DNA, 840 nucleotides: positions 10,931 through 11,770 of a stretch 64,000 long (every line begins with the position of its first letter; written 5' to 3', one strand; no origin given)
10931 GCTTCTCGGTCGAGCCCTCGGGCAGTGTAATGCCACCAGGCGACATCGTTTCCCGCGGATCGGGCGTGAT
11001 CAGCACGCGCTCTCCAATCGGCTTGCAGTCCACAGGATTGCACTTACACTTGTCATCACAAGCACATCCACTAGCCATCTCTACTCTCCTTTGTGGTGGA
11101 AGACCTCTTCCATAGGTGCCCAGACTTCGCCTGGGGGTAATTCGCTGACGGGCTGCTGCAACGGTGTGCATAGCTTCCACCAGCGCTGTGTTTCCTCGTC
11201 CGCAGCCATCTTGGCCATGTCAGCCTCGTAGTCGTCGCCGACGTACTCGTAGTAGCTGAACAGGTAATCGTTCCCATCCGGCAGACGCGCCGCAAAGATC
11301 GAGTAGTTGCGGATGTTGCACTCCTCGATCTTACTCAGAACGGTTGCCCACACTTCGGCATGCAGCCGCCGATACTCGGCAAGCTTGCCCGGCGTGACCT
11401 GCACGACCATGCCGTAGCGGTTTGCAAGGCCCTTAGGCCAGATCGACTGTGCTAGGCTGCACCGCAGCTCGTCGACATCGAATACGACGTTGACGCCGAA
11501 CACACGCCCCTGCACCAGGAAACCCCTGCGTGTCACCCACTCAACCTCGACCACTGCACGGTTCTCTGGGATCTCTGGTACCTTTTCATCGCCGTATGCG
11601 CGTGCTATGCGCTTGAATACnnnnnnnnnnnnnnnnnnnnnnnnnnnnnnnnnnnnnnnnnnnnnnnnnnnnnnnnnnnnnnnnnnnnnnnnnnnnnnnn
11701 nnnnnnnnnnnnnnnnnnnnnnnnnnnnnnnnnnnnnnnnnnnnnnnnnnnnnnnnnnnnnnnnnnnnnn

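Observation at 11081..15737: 6-deoxyhexose (rhamnose/fucose) handling genes beside the sulfation/GT island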

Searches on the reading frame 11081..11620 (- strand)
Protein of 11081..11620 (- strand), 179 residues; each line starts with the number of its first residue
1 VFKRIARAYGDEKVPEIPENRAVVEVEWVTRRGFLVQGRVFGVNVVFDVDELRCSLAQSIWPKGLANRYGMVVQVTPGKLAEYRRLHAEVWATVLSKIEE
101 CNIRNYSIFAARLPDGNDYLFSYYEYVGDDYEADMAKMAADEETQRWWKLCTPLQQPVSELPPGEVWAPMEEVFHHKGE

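Call 79: search_dna_similar(query=window:11081-11620:-, collection=phages, mode=protein, max_rows=15, max_evalue=0.001)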
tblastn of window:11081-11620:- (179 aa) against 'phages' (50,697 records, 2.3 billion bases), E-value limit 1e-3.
No match.
